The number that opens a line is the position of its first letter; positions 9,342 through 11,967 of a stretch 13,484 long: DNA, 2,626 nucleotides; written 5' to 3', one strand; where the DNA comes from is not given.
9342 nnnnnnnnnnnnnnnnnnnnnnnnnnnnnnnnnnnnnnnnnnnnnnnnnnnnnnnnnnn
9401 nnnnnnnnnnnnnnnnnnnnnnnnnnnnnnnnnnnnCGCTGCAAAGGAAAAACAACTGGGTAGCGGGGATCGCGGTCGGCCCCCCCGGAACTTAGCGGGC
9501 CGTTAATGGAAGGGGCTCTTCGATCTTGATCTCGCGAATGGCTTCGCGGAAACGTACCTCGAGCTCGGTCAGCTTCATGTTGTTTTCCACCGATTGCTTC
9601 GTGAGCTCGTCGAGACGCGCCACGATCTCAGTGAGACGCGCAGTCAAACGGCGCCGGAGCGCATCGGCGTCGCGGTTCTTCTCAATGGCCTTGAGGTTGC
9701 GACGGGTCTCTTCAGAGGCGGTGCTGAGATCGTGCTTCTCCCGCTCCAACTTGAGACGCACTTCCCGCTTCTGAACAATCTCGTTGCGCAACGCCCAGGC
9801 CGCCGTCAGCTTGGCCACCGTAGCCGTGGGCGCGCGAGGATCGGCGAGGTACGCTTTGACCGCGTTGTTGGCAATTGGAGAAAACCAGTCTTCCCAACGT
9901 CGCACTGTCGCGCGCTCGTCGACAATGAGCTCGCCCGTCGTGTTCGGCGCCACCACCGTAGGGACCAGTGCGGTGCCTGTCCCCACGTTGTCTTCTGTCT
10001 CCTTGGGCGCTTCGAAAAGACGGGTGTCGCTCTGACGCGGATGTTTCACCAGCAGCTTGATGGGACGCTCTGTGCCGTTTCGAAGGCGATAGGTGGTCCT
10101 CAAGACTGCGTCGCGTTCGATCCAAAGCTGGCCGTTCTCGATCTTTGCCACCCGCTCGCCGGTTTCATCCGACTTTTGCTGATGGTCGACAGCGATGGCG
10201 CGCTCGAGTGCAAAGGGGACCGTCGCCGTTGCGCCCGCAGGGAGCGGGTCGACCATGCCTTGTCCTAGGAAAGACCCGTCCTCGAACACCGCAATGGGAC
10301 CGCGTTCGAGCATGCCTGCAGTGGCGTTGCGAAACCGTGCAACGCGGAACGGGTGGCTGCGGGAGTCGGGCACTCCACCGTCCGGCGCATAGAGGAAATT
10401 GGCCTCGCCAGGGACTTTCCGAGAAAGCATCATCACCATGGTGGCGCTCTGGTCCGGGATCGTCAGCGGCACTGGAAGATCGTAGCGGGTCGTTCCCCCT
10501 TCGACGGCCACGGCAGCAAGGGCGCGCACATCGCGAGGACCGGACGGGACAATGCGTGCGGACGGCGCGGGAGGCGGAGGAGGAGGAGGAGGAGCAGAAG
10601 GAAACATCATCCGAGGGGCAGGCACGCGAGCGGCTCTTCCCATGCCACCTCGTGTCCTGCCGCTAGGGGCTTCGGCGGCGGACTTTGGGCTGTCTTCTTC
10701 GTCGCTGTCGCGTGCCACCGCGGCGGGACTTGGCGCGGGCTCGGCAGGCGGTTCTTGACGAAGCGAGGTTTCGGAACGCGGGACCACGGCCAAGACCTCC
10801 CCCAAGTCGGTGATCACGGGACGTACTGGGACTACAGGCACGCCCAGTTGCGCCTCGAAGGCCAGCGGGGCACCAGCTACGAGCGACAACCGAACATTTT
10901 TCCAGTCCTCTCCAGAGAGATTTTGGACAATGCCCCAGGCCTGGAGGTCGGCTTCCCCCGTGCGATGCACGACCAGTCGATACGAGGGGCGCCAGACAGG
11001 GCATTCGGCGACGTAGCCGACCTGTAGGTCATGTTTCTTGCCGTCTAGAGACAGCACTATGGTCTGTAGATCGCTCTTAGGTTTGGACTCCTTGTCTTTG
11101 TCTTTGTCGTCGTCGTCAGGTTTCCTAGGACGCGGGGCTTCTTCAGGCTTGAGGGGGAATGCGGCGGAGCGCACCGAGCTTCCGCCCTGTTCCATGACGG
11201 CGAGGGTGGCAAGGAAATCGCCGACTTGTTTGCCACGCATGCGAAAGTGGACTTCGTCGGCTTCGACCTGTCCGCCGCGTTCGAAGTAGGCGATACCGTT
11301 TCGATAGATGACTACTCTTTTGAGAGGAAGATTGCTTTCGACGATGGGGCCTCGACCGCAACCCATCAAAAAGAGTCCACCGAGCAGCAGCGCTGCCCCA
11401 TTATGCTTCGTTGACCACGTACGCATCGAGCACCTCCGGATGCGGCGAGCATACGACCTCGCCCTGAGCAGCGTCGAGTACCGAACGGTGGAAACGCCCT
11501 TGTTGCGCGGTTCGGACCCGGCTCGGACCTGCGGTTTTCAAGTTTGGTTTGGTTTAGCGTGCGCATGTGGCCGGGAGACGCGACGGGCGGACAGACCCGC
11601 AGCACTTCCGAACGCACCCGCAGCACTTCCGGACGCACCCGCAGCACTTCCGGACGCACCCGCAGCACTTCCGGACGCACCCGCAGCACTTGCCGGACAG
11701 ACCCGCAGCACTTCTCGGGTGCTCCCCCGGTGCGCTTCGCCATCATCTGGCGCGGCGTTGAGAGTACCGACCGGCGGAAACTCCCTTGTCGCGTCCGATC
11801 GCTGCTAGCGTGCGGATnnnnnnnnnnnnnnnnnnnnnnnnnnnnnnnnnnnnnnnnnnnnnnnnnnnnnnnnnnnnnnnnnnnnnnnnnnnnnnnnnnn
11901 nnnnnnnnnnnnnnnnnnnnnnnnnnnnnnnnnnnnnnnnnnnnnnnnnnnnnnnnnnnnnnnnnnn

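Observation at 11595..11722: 21-bp tandem array (about 6 units) in the divergent promoter region between the lipoprotein gene and the MCE gene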

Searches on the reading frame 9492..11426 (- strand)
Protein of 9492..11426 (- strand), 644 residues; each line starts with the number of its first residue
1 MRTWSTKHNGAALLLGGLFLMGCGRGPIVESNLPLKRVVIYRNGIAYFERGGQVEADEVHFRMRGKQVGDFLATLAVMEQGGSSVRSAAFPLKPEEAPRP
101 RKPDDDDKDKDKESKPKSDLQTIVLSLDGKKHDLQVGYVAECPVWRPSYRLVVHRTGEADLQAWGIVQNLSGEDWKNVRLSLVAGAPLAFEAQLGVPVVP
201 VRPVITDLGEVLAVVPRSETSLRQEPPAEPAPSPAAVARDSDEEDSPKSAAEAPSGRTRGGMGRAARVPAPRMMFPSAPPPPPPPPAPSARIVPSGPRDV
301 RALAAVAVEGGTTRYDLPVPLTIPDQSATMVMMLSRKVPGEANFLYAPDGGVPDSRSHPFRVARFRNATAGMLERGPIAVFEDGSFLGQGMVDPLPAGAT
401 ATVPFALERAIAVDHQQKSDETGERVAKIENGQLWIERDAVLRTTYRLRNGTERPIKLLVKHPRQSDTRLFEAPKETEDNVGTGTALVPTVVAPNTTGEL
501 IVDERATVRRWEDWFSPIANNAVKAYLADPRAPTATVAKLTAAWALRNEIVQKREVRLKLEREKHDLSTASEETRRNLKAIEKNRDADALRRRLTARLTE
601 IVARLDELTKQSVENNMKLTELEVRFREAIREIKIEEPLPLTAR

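Call 8: search_protein_families(library=pfam, proteins=[window:9492-11426:-], max_evalue=0.01)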
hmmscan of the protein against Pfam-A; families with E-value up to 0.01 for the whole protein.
window:9492-11426:- (644 aa): 2 families
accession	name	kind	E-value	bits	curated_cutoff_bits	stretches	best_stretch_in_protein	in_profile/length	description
PF13598.12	DUF4139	-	1.1e-07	32.2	31.8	1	134-462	1-151/205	Domain of unknown function (DUF4139)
PF12128.14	DUF3584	-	0.0073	14.3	31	1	548-629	811-893/1191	Protein of unknown function (DUF3584)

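Call 22: list_cluster_members(proteins=[P0001, window:9492-11426:-, window:11567-11761:+])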
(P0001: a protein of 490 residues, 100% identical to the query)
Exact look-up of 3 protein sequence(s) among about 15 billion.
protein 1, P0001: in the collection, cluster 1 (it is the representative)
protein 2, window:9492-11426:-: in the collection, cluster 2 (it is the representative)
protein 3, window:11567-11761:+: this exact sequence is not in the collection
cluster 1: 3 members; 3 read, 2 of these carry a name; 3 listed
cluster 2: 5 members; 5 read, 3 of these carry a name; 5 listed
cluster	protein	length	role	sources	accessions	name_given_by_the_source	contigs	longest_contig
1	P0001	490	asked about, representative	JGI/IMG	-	phospholipid/cholesterol/gamma-HCH transport system substrate-binding protein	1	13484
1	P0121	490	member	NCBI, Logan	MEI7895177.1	MAG: MlaD family protein [Myxococcales bacterium]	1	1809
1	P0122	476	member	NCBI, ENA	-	-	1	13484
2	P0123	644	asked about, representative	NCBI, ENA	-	-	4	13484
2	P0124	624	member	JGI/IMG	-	hypothetical protein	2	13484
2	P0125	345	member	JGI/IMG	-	hypothetical protein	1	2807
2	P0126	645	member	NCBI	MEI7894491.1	MAG: DUF4139 domain-containing protein [Myxococcales bacterium]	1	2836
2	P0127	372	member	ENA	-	-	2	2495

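Call 23: find_encoding_contigs(protein=window:9492-11426:-, flank=3000, max_places=10)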
Protein window:9492-11426:- (644 aa): 3 contigs read that carry it; 2 places shown.
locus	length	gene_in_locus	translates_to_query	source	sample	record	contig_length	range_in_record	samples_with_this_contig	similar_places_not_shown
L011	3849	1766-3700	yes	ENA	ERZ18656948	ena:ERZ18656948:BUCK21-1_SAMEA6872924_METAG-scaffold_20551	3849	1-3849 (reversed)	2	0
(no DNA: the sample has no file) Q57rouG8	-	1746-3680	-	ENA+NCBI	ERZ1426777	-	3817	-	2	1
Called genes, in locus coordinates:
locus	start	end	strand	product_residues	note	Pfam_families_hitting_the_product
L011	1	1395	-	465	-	?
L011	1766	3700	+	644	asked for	PF13598:DUF4139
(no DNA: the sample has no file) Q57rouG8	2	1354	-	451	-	?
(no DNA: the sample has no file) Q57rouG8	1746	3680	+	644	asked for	PF13598:DUF4139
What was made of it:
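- On VNTR / minisatellite: A third assembly has the 6-unit spacing (call 23).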

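Call 30: find_related_loci(query=window:9492-11426:-, collection=genome_contigs, flank=4000)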
Query window:9492-11426:- (644 aa) in genome_contigs; peptide patterns used: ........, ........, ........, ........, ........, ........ (x = any residue, [..] = any of these).
123 stretches matched a pattern; 1 encode a relative of the query (tblastn E <= 1e-3); 1 distinct loci.
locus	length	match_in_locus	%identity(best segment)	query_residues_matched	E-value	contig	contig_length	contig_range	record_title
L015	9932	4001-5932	49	13-640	0e+0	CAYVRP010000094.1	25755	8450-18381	MAG TPA_asm: uncultured Polyangiaceae bacterium isolate SRP167436_co1_19 genome assembly, contig: NODE_2824_length_25755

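Call 72: find_homologous_proteins(query=window:9492-11426:-, max_evalue=1e-20)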
Query window:9492-11426:- (644 aa): 2027 proteins with E <= 1e-20 among 8000 candidates; the best 120 are listed.
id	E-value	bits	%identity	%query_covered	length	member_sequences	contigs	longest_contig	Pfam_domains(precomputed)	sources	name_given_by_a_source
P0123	0.0e+0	1430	100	100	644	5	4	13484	PF13598.13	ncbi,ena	-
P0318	3.5e-252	857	62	98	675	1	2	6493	PF13598.13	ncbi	-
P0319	5.9e-251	853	63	98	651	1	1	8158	PF13598.13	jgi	jgi:hypothetical protein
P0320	9.0e-251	852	63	96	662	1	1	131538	-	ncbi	-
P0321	5.2e-250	850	64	96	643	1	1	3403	PF13598.13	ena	-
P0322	1.1e-248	845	70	55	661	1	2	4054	PF13598.13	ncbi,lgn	-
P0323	3.8e-248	843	60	97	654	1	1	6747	PF13598.13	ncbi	ncbi:MAG: DUF4139 domain-containing protein [Polyangiaceae bacterium]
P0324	2.2e-247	841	70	54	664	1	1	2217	PF13598.13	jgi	jgi:hypothetical protein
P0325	4.5e-247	840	63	96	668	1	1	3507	PF13598.13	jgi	jgi:hypothetical protein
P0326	5.0e-247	840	68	54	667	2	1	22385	PF13598.13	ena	-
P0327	2.1e-246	838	63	96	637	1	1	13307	PF13598.13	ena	-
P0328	2.4e-246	838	62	97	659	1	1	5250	PF13598.13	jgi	jgi:hypothetical protein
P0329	2.5e-246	837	62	99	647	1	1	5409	PF13598.13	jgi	jgi:hypothetical protein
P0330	1.9e-245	835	64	96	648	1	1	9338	PF13598.13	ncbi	-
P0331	2.2e-243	828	62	97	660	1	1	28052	PF13598.13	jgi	jgi:hypothetical protein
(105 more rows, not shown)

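Call 73: find_encoding_contigs(protein=P0320, flank=5000, max_places=3)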
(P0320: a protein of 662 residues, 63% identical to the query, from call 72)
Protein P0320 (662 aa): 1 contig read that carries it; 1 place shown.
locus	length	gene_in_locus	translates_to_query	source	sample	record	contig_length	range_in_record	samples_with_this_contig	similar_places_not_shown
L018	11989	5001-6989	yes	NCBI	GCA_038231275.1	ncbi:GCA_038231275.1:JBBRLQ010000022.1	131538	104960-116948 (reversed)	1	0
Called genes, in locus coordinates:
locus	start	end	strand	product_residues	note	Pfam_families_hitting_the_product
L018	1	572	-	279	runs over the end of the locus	PF00487:FA_desaturase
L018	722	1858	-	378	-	PF04339:FemAB_like, PF13480:Acetyltransf_6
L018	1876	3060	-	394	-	-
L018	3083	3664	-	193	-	-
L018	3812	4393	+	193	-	PF00691:OmpA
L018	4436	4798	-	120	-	-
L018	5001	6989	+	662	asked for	-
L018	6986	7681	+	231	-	PF02245:Pur_DNA_glyco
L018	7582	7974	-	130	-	-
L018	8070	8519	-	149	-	-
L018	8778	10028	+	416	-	-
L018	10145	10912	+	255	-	-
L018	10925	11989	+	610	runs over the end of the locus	-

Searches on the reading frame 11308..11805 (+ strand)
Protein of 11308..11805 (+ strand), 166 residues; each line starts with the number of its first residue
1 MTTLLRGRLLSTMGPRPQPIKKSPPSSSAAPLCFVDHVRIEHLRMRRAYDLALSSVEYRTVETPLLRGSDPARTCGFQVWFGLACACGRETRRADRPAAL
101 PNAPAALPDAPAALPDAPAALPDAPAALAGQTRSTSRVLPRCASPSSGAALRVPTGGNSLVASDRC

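Call 66: list_cluster_members(proteins=[window:11308-11805:+, window:11344-11805:+, window:11440-11805:+, window:11488-11805:+, window:11567-11758:+, window:11544-11909:+, window:11559-11909:+, window:11565-11909:+, window:11369-11746:-, window:11369-11743:-])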
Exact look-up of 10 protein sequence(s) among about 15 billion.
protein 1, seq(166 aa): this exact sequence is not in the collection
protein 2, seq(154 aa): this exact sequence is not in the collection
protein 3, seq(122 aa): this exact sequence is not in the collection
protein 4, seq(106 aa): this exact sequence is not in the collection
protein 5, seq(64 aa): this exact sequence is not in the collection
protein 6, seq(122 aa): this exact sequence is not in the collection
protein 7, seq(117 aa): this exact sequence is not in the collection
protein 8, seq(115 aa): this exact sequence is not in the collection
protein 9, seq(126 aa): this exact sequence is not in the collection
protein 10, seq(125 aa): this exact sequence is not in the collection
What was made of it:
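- On Coding tandem repeat (heptad-repeat protein): None of 10 candidate ORFs is in the 15-billion-protein collection (calls 22, 66).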

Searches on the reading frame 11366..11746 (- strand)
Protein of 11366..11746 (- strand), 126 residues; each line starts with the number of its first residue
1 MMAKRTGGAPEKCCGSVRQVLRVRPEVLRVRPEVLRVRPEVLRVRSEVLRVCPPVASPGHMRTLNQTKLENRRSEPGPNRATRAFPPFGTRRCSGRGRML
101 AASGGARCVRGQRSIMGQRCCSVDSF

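Call 8: search_protein_families(library=pfam, proteins=[window:11366-11746:-], max_evalue=0.01)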
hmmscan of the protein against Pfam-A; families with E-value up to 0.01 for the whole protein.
window:11366-11746:- (126 aa): 0 families

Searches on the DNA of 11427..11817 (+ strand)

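Call 35: search_dna_similar(query=window:11427-11817:+, collection=plasmids, mode=distant, max_evalue=0.01, max_rows=10)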
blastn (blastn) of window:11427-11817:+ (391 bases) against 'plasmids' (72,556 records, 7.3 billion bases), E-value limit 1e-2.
No match.

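Call 36: search_dna_similar(query=window:11427-11817:+, collection=phages, mode=distant, max_evalue=0.01, max_rows=10)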
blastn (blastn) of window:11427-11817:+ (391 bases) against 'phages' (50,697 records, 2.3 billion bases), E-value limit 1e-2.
No match.
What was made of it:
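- On Iteron array of a replication origin: No match in 72,556 plasmids or 50,697 phages (calls 35, 36).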

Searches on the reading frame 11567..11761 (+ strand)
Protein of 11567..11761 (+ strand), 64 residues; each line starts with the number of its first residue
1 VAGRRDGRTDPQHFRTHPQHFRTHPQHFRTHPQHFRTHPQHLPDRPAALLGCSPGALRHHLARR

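Call 8: search_protein_families(library=pfam, proteins=[window:11567-11761:+], max_evalue=0.01)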
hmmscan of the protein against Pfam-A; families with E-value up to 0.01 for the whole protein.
window:11567-11761:+ (64 aa): 0 families

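Call 42: search_protein_representatives(protein=window:11567-11758:+)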
Query: 64 residues. Proteins with E-value up to 0.001 (for the whole library): 67; up to 1e-10: 2; up to 1e-30: 0. The best 67 are listed.
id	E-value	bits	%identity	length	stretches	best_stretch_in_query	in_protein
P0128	5.8e-21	89.9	32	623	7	11-48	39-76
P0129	2.6e-12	62.5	30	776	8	29-29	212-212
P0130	9.9e-10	54.3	44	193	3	8-41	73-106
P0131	1.7e-09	53.6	40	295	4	15-46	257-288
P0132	6.2e-09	51.8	51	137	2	10-43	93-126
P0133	7.4e-09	51.6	50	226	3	6-40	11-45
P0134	7.5e-09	51.5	39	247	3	8-40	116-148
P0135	8.6e-08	48.2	52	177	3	10-42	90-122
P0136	1.3e-07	47.6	37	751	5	11-54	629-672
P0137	1.9e-07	47.1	29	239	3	11-57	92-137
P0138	2.8e-07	46.6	55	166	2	9-41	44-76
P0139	1.0e-06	44.8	46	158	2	10-46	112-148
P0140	1.2e-06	44.6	39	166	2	9-46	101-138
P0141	1.2e-06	44.5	50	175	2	11-41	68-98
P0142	1.5e-06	44.2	36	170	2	10-50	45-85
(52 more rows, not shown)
